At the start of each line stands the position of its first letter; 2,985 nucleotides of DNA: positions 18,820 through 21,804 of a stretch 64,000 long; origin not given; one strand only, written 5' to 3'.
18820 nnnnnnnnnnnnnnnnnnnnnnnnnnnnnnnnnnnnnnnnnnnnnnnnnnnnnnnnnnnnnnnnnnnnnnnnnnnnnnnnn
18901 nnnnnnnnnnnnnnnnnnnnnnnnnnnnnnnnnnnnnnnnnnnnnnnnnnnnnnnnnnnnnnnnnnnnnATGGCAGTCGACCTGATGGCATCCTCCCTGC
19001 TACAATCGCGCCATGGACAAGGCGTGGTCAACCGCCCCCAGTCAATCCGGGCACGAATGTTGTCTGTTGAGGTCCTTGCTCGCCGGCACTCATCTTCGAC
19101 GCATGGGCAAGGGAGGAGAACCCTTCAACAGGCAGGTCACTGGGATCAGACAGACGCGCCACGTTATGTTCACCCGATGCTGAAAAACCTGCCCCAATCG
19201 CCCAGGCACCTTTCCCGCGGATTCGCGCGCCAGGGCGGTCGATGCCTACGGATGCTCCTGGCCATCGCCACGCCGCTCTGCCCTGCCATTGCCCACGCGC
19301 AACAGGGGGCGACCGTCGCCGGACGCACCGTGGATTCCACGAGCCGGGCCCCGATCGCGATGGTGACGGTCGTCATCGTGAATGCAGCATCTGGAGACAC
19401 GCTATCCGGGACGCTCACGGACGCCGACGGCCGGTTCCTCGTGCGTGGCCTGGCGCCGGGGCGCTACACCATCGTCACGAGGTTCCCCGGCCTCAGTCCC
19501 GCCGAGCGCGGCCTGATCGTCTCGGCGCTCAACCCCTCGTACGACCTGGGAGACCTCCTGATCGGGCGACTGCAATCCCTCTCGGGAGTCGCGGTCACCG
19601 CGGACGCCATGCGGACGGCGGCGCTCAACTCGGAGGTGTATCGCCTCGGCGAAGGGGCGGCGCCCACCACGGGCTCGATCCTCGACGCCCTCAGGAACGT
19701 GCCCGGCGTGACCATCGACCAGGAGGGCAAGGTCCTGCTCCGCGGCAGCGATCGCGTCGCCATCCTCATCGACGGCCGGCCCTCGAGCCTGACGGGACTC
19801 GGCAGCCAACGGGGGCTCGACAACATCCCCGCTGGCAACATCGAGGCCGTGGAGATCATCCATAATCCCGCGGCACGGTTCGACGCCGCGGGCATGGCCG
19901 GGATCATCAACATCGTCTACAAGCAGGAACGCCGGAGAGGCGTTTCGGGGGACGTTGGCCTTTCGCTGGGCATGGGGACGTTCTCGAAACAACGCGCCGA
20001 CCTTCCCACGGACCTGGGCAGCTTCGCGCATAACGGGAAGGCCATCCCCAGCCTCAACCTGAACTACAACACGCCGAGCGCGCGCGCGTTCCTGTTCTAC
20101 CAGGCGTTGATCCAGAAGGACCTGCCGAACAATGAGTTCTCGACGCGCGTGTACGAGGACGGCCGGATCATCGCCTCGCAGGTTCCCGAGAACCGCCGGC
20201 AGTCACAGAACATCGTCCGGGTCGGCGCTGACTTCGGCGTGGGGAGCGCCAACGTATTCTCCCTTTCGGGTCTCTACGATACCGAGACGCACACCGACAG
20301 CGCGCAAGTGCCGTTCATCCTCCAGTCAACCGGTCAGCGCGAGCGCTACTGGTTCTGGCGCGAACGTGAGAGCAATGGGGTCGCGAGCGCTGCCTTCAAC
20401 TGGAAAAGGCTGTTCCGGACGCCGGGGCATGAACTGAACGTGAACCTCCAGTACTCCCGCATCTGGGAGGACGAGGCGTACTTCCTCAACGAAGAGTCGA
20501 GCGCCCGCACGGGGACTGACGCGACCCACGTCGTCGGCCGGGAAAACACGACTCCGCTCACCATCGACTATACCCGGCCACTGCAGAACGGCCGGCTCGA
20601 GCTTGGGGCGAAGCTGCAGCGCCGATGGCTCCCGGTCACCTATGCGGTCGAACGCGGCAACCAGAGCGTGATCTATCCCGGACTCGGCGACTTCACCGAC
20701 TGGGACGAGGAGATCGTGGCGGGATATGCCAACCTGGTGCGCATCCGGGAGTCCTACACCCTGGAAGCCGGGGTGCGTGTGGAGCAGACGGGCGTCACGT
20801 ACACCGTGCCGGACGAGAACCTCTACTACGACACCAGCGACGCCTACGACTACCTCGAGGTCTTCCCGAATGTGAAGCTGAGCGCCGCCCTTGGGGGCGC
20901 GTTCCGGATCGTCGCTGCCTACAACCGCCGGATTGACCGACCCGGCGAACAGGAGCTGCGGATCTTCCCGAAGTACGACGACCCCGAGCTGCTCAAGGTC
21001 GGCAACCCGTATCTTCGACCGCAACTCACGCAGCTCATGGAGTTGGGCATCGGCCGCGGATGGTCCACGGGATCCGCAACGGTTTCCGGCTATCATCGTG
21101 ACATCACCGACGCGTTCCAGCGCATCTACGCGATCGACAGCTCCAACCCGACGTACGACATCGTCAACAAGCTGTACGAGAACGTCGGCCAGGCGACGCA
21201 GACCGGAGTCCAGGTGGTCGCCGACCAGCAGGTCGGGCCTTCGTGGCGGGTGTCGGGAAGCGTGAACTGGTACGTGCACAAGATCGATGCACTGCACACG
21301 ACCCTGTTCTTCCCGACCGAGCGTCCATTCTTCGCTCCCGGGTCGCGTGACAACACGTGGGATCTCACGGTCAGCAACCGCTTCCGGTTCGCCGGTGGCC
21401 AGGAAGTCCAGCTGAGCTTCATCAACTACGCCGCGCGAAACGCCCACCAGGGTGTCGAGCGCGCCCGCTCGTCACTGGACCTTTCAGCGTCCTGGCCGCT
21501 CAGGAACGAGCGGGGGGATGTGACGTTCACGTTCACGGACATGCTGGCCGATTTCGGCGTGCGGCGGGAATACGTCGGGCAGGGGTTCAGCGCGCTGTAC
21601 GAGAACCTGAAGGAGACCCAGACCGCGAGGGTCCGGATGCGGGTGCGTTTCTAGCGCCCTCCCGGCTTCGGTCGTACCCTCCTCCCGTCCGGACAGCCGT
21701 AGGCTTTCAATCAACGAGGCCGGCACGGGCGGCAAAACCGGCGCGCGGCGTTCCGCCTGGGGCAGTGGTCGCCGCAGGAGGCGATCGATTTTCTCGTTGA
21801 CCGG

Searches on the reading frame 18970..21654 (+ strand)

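Call 45: search_protein_families(library=pfam, max_evalue=0.001, proteins=[window:18970-21654:+])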
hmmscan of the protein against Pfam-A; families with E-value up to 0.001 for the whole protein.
window:18970-21654:+ (894 aa): 5 families
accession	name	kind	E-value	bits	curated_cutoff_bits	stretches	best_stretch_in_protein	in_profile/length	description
PF14905.12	OMP_b-brl_3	-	1.4e-59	202.6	27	1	481-888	2-404/408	Outer membrane protein beta-barrel family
PF13620.12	CarboxypepD_reg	-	2.8e-13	50.5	32.3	1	115-185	1-70/82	Carboxypeptidase regulatory-like domain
PF07715.20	Plug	-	1e-10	42.5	23.9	1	234-311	22-106/107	TonB-dependent Receptor Plug Domain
PF13715.12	CarbopepD_reg_2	-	1.3e-06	28.8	32.2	1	117-181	2-61/88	CarboxypepD_reg-like domain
PF17210.9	SdrD_B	-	0.00088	19.9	29.7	0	125-172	20-66/112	SdrD B-like domain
